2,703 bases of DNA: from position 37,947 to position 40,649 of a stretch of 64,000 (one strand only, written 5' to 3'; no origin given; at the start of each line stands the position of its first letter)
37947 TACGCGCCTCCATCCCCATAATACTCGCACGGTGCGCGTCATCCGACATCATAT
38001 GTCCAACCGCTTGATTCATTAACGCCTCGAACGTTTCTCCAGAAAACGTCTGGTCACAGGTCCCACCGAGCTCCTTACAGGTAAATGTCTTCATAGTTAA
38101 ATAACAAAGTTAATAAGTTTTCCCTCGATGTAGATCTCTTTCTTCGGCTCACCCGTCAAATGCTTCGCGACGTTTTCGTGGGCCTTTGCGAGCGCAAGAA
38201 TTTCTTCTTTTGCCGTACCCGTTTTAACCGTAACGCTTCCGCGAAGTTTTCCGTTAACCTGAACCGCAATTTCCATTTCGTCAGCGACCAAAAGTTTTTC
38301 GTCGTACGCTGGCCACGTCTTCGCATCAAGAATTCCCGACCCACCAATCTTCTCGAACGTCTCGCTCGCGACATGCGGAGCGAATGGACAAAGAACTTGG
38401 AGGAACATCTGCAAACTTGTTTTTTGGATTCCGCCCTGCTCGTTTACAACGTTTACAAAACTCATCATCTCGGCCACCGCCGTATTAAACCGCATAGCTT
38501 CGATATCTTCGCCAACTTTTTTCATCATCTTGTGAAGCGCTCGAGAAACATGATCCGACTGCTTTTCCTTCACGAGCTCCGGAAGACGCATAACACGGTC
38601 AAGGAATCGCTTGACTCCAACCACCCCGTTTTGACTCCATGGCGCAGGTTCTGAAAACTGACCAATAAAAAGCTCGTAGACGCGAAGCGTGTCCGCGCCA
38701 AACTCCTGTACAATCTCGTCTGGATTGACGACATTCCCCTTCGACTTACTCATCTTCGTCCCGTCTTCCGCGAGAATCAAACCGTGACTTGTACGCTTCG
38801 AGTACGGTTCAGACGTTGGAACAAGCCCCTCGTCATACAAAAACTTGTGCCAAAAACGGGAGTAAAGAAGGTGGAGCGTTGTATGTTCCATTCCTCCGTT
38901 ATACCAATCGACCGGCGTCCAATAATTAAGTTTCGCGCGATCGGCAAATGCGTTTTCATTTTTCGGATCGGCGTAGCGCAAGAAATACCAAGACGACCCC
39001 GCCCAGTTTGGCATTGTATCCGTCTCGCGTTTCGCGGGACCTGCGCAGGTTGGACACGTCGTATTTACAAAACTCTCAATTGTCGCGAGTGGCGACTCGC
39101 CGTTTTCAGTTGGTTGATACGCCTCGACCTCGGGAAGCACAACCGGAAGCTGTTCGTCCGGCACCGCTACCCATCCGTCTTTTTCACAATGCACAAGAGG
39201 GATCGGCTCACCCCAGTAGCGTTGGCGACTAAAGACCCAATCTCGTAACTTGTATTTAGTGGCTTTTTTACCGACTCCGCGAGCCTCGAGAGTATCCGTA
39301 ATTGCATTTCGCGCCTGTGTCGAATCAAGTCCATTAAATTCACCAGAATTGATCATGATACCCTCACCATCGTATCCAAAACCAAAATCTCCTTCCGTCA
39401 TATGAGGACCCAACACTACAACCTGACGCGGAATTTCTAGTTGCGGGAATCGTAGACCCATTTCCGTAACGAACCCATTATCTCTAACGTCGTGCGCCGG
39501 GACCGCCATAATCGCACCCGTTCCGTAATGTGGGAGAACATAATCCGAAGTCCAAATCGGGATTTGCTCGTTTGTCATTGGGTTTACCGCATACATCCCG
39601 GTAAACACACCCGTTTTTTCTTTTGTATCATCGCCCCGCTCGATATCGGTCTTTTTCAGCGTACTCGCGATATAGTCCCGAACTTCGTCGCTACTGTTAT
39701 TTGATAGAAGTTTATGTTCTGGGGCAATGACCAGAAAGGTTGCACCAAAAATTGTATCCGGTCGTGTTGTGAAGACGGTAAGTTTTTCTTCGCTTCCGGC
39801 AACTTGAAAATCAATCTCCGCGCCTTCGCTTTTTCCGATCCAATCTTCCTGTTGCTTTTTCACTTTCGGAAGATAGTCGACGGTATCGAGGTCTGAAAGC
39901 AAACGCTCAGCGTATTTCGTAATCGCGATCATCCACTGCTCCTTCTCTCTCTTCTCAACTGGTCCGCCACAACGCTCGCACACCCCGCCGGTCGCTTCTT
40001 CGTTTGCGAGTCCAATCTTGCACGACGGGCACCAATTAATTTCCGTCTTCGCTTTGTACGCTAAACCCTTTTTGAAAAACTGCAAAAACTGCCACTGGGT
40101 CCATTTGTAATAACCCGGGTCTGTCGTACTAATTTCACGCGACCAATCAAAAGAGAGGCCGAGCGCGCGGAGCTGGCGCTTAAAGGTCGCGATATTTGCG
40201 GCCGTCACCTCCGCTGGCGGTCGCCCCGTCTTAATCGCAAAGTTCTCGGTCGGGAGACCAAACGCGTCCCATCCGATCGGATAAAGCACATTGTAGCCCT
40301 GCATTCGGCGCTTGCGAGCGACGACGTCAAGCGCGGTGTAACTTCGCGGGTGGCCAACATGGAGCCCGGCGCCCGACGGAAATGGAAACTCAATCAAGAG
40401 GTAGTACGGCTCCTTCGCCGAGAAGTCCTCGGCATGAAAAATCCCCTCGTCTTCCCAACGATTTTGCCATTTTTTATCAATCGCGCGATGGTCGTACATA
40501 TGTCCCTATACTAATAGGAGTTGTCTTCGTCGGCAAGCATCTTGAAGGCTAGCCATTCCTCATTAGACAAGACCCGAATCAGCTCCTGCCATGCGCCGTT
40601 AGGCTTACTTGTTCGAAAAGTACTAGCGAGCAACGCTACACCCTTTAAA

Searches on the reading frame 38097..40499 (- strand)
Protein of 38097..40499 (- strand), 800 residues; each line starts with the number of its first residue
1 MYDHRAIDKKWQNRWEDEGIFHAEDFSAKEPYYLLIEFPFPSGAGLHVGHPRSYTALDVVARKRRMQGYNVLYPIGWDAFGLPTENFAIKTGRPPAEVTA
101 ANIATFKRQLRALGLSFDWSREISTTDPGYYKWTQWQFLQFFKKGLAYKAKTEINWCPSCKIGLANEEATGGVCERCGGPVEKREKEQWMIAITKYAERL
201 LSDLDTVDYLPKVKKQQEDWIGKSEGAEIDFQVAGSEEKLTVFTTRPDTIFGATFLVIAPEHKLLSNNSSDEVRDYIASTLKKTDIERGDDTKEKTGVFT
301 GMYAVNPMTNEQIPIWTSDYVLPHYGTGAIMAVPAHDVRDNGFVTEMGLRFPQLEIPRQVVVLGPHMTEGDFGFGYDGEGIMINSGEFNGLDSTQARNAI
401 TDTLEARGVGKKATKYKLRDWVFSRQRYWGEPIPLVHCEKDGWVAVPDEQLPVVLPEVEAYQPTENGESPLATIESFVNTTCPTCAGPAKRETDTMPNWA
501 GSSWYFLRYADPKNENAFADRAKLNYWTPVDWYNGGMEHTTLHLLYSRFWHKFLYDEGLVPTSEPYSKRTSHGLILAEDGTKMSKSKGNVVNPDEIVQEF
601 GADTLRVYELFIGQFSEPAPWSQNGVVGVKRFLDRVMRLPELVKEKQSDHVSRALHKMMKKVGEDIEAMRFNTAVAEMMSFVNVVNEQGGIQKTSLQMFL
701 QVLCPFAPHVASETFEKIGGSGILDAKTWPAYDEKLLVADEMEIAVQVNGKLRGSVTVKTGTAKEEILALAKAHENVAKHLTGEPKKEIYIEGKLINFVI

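Call 22: search_protein_families(library=ncbifam, max_evalue=0.00001, proteins=[window:38097-40499:-])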
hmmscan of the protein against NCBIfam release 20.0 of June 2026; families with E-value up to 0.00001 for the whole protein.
window:38097-40499:- (800 aa): 17 families
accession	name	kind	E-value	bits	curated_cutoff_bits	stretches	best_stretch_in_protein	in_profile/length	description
TIGR00396.1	leuS_bact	equivalog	2e-292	972.3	548.4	2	2-577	1-569/843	leucine--tRNA ligase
NF008957.0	PRK12300.1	subfamily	5.4e-81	272.9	677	4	521-748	571-808/946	leucine--tRNA ligase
TIGR00422.1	valS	equivalog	8.5e-80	268.9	612.1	3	2-168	5-186/863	valine--tRNA ligase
NF009687.0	PRK13208.1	equivalog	1.3e-77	261.7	738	2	2-168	10-188/801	valine--tRNA ligase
NF004349.1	PRK05729.1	equivalog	1.9e-68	231.5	704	4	417-746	390-715/860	valine--tRNA ligase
TIGR00395.1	leuS_arch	equivalog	4.8e-62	210.2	648.5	3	521-746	565-803/938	leucine--tRNA ligase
TIGR00392.1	ileS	equivalog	6.4e-55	186.7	621.4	2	418-634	460-662/861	isoleucine--tRNA ligase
NF011492.0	PRK14900.1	equivalog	2.2e-42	145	1783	3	418-608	407-558/1044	valine--tRNA ligase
NF000540.1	alt_ValS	exception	8.5e-40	136.5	900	2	6-86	8-88/827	valine--tRNA ligase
TIGR00398.1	metG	equivalog_domain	1e-30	107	336.35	2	45-185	13-150/530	methionine--tRNA ligase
NF008900.0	PRK12267.1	equivalog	5.8e-29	101.1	598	2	34-203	8-175/648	methionine--tRNA ligase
NF000258.1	MupB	exception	6.8e-26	90.4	1900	2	418-608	438-613/1033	mupirocin-resistant isoleucine--tRNA ligase MupB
NF000257.1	MupA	exception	1.2e-21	76.3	1900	1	418-623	434-621/1024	mupirocin-resistant isoleucine--tRNA ligase MupA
NF001100.0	PRK00133.1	equivalog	1.9e-20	73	587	1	45-179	19-150/676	methionine--tRNA ligase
NF040702.1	ileS_w_GNAT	exception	1e-19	69.7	1999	1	419-608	637-806/1100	isoleucine--tRNA ligase, N-acetyltransferase domain-containing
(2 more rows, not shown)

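Call 23: find_homologous_proteins(query=window:38097-40499:-, max_evalue=1e-50)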
Query window:38097-40499:- (800 aa): 8000 proteins with E <= 1e-50 among 8000 candidates; the best 120 are listed.
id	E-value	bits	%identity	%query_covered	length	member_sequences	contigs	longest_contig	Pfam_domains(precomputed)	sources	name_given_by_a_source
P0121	0.0e+0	1886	100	100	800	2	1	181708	PF09334.18,PF01406.26,PF08264.20,PF13603.13,PF00133.29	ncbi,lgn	-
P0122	0.0e+0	1274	-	-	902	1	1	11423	PF09334.18,PF01406.26,PF08264.20,PF13603.13,PF00133.29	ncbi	ncbi:MAG: class I tRNA ligase family protein [Patescibacteria group bacterium]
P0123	0.0e+0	1268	66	100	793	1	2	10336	PF09334.18,PF01406.26,PF08264.20,PF13603.13,PF00133.29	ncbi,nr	ncbi:leucine--tRNA ligase [Candidatus Parcubacteria bacterium]|nr:MAG: leucine--tRNA ligase [Candida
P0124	0.0e+0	1267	67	100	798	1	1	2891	PF09334.18,PF01406.26,PF08264.20,PF13603.13,PF00133.29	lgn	-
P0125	0.0e+0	1266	67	100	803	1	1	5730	PF09334.18,PF08264.20,PF13603.13,PF00133.29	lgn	-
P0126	0.0e+0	1260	-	-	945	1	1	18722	PF09334.18,PF08264.20,PF13603.13,PF00133.29,PF00293.35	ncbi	-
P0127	0.0e+0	1258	66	100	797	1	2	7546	PF09334.18,PF01406.26,PF08264.20,PF13603.13,PF00133.29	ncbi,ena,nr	ncbi:leucine--tRNA ligase [Patescibacteria group bacterium]|nr:leucine--tRNA ligase [Patescibacteria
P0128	0.0e+0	1256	67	100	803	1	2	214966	PF09334.18,PF08264.20,PF13603.13,PF00133.29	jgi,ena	jgi:leucyl-tRNA synthetase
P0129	0.0e+0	1255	67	100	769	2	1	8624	PF09334.18,PF01406.26,PF08264.20,PF13603.13,PF00133.29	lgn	-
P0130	0.0e+0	1242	66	100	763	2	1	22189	PF09334.18,PF08264.20,PF13603.13,PF00133.29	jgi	jgi:leucyl-tRNA synthetase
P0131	0.0e+0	1238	64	100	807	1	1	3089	PF09334.18,PF08264.20,PF13603.13,PF00133.29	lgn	-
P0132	0.0e+0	1238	67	100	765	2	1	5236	PF09334.18,PF08264.20,PF13603.13,PF00133.29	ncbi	-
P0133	0.0e+0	1238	-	-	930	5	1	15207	PF09334.18,PF08264.20,PF13603.13,PF00133.29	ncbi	ncbi:MAG: class I tRNA ligase family protein [Patescibacteria group bacterium]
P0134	0.0e+0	1233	-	-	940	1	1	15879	PF09334.18,PF08264.20,PF13603.13,PF00133.29,PF00293.35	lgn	-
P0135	0.0e+0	1233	65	100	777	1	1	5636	PF09334.18,PF08264.20,PF13603.13,PF00133.29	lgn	-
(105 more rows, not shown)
